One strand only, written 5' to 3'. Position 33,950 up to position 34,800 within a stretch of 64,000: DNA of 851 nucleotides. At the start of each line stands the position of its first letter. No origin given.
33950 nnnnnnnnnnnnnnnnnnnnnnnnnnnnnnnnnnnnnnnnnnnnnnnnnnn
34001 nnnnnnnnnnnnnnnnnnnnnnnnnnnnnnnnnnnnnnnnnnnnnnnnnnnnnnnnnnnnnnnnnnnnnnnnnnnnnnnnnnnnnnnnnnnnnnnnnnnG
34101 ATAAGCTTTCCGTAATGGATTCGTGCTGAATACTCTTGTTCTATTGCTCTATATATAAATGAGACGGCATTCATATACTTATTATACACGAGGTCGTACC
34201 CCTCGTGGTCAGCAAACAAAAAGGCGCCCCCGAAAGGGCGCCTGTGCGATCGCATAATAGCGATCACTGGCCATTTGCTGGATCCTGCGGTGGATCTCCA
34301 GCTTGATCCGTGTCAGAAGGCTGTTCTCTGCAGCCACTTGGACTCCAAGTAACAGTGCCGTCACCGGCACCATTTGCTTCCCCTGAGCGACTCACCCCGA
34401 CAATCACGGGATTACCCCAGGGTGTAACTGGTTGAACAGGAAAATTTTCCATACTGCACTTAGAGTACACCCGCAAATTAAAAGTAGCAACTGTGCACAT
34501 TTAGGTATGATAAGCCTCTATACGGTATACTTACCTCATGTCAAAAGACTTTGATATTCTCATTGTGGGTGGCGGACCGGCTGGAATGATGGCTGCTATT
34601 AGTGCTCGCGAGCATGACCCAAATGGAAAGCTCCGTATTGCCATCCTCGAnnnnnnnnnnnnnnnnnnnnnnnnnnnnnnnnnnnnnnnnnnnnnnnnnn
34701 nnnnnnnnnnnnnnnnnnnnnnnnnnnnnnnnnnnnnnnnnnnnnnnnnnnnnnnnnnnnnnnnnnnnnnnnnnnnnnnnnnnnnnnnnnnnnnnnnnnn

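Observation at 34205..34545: Promoter- and terminator-bounded ~290-nt GC-rich unit between divergent genes: candidate novel structured RNA / riboswitch-like leader (or tiny Cys/Pro-rich protein)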

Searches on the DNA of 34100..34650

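Call 4: search_rna_families(source=window, start=34100, end=34650, threshold=evalue, max_evalue=10, show_alignments=3)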
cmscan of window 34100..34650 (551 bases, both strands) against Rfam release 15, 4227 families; matches with E-value up to 10: 4.
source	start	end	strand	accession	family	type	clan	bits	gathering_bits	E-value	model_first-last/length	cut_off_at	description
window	34212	34306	-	RF02076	STnc100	Gene; sRNA;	-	25.5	47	0.0015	1-206/206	no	Gammaproteobacterial sRNA STnc100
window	34214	34267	-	RF02551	DapZ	Cis-reg;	-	22.2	56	0.16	25-78/78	no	ABC transporter regulator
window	34206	34308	-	RF02502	Atu_C8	Gene; sRNA;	-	14.2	50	8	1-122/122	no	Rhizobiales sRNA Atu_C8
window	34145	34244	+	RF02503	Atu_C9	Gene; sRNA;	-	9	40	4.9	86-192/192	no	Rhizobiales sRNA Atu_C9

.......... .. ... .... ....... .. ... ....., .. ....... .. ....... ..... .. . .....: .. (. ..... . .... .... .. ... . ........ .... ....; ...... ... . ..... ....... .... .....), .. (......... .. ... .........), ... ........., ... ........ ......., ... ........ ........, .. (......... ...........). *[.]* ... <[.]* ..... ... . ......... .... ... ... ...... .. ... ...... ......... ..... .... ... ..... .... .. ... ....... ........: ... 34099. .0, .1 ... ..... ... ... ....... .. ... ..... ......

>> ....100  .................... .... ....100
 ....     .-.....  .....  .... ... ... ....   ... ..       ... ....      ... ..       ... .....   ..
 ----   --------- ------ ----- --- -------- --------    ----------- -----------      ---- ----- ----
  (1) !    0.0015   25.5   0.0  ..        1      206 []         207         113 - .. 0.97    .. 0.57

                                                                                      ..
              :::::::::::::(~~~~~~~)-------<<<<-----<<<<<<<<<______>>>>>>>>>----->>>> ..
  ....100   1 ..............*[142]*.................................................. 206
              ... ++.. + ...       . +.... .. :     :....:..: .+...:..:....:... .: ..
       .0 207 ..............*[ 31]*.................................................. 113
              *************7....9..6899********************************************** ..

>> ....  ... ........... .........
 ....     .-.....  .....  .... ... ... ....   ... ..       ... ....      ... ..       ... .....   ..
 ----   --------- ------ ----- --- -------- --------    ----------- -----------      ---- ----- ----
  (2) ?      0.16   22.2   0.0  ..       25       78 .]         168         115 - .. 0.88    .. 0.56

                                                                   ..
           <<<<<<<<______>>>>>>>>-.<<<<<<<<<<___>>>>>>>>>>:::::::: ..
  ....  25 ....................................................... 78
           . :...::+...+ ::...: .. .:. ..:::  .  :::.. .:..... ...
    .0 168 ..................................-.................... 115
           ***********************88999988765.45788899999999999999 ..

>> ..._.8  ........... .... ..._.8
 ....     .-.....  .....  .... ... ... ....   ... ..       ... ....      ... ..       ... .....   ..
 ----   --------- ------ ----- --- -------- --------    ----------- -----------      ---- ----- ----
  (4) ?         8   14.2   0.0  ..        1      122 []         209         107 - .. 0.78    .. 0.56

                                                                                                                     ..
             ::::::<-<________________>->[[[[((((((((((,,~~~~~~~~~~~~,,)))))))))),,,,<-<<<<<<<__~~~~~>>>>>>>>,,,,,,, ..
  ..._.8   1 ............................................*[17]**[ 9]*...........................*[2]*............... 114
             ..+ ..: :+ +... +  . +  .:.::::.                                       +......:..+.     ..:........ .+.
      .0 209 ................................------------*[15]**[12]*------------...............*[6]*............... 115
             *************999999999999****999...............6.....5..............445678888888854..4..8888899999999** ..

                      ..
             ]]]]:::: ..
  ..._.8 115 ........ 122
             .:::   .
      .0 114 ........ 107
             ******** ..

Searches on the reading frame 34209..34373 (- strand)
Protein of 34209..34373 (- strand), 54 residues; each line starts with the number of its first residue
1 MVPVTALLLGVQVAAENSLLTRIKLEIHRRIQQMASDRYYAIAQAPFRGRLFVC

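Call 8: search_protein_families(library=pfam, proteins=[window:34209-34373:-], max_evalue=0.1)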
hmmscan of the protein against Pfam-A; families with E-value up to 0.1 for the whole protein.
window:34209-34373:- (54 aa): 1 family
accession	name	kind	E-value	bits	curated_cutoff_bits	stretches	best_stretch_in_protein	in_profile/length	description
PF21535.2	HVO_2248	-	0.024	14.2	27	1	17-49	50-82/251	Uncharacterized motility-related protein HVO_2248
